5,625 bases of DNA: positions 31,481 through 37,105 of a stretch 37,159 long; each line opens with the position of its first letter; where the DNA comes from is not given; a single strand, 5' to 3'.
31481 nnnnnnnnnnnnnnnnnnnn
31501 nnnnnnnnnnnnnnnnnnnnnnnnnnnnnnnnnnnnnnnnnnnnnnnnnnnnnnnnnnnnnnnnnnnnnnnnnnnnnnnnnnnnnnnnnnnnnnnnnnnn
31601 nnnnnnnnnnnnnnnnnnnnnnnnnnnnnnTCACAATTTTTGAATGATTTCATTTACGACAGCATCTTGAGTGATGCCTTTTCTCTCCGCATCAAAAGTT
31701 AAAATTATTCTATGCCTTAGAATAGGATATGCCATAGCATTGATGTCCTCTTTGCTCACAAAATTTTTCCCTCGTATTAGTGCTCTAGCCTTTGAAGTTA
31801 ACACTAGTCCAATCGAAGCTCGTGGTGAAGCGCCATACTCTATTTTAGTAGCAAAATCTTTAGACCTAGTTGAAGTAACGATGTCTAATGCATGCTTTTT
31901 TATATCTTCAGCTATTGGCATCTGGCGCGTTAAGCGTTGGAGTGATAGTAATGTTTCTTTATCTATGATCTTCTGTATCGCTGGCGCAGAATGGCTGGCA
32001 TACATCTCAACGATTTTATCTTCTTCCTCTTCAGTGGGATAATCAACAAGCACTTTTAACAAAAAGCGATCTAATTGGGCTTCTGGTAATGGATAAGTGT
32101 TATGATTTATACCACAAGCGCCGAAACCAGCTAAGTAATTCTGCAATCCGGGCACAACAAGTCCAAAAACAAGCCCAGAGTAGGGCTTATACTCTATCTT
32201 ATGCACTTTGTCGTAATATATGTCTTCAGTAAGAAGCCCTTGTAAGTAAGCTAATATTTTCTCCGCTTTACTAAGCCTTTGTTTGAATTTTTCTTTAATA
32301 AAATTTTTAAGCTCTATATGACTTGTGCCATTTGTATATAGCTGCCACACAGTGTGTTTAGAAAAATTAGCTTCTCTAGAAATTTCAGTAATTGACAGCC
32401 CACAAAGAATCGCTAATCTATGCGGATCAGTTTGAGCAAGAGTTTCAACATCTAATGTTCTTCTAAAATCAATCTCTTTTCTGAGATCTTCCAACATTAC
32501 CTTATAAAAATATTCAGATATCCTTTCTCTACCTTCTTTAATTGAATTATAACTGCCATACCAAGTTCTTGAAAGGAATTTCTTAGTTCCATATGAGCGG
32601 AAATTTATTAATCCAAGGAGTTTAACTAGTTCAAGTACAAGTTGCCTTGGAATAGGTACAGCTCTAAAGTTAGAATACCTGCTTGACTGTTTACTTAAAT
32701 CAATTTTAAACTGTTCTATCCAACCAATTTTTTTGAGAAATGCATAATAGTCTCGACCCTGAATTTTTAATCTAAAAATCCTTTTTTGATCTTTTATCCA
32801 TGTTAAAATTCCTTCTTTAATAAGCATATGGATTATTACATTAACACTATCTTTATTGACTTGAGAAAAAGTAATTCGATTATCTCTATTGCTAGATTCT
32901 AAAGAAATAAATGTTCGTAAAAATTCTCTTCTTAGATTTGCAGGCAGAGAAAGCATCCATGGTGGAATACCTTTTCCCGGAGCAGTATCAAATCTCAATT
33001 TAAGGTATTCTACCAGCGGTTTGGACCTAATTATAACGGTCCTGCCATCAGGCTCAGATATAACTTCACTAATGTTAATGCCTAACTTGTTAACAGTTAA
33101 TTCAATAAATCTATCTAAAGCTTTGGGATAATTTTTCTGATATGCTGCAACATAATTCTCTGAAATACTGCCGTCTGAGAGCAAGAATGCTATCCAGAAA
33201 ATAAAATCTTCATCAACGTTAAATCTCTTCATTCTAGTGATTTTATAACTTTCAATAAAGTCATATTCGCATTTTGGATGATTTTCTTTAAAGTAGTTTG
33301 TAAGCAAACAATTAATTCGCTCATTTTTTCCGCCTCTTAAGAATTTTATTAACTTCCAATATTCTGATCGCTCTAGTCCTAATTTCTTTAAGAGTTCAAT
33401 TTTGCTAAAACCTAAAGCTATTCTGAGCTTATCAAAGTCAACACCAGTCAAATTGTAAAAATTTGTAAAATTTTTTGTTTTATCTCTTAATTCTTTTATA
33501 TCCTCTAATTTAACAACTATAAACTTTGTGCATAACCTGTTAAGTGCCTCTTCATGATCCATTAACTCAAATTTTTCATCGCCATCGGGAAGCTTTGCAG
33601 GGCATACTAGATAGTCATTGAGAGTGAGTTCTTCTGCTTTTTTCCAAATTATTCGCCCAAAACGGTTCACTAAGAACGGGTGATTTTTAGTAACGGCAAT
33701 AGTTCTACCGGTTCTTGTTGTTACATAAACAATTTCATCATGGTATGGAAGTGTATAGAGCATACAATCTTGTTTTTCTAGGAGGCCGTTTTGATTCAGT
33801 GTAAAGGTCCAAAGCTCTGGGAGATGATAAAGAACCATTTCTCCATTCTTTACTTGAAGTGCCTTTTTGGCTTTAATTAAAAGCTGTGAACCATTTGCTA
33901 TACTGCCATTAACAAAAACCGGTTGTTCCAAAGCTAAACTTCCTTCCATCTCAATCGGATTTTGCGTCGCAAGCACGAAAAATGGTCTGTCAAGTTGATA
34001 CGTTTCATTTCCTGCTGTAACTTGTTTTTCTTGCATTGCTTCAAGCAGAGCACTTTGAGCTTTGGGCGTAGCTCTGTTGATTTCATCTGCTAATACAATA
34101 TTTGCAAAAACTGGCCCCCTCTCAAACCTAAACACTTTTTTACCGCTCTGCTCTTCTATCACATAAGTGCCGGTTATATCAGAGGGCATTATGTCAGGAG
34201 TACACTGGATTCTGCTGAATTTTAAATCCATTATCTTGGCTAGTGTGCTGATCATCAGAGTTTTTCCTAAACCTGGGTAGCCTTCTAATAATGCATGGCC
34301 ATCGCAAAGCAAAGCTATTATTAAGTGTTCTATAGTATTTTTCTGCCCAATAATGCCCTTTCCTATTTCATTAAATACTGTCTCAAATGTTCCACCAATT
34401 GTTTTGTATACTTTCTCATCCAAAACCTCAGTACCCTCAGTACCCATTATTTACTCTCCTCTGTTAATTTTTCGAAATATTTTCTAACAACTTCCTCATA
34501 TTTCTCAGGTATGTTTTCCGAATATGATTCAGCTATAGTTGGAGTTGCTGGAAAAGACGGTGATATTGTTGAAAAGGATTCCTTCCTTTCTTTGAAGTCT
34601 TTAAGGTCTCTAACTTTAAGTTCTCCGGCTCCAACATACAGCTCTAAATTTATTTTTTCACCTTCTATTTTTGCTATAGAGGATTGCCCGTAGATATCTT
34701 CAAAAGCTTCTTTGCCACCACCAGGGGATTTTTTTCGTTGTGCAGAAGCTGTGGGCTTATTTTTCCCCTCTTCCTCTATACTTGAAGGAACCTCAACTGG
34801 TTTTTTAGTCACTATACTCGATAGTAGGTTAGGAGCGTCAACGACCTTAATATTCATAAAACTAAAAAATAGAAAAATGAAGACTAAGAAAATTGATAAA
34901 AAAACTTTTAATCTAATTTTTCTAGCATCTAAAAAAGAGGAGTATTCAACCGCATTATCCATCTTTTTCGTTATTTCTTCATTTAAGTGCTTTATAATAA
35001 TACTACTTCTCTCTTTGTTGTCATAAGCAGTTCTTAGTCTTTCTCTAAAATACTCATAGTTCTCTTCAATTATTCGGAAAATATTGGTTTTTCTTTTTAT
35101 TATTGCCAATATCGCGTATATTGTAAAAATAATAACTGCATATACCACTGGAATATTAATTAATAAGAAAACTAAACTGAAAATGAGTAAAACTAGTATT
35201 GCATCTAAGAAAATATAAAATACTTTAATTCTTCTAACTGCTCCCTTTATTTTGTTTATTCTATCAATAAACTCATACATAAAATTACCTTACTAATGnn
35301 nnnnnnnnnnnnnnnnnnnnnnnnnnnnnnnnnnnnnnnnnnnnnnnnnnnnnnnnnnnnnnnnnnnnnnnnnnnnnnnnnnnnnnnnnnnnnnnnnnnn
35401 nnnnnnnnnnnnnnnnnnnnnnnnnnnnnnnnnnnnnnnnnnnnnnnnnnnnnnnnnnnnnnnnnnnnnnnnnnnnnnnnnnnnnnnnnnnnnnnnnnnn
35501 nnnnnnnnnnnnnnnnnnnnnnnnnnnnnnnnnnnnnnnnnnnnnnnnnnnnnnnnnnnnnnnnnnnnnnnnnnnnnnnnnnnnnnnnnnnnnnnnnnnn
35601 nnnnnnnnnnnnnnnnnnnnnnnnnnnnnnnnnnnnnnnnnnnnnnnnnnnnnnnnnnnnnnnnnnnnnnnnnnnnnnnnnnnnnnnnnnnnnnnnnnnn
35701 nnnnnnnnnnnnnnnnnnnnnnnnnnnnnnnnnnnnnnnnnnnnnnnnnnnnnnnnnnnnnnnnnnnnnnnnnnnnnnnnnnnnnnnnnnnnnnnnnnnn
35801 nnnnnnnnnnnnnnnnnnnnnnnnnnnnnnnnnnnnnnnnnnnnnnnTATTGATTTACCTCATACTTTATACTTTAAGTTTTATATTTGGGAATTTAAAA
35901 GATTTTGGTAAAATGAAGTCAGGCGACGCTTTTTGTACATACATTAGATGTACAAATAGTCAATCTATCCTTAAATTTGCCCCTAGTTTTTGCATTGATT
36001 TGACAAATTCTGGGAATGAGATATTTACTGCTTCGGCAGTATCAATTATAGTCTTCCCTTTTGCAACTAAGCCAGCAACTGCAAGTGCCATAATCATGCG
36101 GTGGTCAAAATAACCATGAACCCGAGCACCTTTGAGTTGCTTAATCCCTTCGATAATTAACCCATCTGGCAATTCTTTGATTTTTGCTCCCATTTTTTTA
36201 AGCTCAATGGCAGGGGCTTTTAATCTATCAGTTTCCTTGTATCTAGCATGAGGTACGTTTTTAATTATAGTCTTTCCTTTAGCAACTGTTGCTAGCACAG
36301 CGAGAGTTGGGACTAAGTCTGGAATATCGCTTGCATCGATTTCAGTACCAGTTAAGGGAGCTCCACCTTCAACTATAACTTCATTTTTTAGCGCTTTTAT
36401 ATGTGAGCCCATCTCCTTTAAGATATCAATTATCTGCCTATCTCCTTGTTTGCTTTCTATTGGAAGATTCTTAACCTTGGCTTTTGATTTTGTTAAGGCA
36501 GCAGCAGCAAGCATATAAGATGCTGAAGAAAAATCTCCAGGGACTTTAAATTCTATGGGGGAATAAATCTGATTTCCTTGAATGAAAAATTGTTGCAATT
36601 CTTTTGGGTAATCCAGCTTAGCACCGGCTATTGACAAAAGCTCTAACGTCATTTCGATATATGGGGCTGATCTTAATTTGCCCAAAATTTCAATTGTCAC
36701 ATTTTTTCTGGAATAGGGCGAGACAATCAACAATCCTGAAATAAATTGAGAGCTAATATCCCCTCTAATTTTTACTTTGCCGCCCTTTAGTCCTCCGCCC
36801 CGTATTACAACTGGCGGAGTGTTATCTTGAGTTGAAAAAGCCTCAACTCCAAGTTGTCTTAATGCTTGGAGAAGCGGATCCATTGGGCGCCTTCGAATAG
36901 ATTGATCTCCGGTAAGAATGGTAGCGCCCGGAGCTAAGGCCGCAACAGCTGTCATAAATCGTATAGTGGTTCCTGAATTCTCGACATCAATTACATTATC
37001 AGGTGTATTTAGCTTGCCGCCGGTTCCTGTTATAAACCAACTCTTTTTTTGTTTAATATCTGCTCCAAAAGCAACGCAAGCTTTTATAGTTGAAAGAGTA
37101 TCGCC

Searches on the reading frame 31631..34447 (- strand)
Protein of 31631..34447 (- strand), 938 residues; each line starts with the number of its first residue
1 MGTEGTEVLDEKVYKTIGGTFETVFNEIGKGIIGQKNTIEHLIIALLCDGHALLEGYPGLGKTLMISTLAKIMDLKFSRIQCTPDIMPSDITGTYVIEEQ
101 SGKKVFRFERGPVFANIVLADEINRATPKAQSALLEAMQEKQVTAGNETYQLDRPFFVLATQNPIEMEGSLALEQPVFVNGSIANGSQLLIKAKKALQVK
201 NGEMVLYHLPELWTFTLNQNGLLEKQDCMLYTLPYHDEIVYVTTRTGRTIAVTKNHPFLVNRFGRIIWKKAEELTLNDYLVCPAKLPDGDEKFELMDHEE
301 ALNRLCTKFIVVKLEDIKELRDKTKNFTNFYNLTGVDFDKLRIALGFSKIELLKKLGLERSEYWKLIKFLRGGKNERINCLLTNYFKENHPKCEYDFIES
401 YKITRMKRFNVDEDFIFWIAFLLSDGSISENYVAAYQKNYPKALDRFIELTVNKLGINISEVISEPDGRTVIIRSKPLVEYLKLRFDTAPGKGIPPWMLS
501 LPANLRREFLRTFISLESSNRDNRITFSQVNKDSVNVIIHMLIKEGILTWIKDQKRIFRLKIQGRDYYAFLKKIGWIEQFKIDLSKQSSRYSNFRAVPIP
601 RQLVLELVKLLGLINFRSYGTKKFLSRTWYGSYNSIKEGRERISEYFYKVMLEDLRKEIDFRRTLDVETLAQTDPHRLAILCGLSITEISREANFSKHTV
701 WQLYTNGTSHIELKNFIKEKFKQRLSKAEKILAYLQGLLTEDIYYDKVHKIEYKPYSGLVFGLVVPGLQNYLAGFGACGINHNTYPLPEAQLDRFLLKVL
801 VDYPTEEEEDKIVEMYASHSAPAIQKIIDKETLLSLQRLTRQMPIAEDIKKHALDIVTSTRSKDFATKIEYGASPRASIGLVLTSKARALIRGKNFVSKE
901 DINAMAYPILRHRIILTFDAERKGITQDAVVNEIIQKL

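Call 84: search_protein_families(library=pfam, proteins=[window:31631-34447:-], max_evalue=0.00001)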
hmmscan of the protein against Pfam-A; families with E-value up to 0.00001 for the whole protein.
window:31631-34447:- (938 aa): 6 families
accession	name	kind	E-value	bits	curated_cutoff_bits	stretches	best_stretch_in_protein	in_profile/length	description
PF07726.17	AAA_3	-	1.5e-57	193.6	27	1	51-174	1-122/131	ATPase family associated with various cellular activities (AAA)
PF17863.7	AAA_lid_2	-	1.8e-19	69.7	22.7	1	866-934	6-74/74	AAA lid domain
PF14890.11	Intein_splicing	-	1e-18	68.1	35.8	1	199-783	10-155/155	Intein splicing domain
PF07728.20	AAA_5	-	1.3e-12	48.3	22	1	52-168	2-127/139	AAA domain (dynein-related subfamily)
PF20030.5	bpMoxR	-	2.2e-10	40.4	27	1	22-164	4-147/205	MoxR domain in the MoxR-vWA-beta-propeller ternary systems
PF00004.35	AAA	-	1.2e-07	32.6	21.2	1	53-166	2-113/131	ATPase family associated with various cellular activities (AAA)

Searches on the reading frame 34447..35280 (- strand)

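Call 84: search_protein_families(library=pfam, proteins=[window:34447-35280:-], max_evalue=0.00001)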
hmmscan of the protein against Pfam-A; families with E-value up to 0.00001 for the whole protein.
window:34447-35280:- (277 aa): 1 family
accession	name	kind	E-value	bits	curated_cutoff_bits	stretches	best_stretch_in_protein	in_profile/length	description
PF24334.1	DUF7502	-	1.3e-07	31.8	27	1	48-146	79-177/281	Family of unknown function (DUF7502)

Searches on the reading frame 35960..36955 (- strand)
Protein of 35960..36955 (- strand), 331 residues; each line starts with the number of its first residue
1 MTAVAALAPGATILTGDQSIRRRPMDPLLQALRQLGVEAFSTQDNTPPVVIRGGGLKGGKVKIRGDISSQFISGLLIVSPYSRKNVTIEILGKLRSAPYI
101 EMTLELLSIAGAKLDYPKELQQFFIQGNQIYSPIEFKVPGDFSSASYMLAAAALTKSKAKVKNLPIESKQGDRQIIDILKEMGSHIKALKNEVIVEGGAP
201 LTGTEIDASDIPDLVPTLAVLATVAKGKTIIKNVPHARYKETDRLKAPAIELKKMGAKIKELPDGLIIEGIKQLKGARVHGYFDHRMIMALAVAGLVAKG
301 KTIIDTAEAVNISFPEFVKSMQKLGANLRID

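Call 84: search_protein_families(library=pfam, proteins=[window:35960-36955:-], max_evalue=0.00001)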
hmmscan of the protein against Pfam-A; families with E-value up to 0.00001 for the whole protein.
window:35960-36955:- (331 aa): 1 family
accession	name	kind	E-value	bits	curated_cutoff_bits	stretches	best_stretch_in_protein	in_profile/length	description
PF00275.25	EPSP_synthase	-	7.5e-98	328.4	22.8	1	1-320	98-416/417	EPSP synthase (3-phosphoshikimate 1-carboxyvinyltransferase)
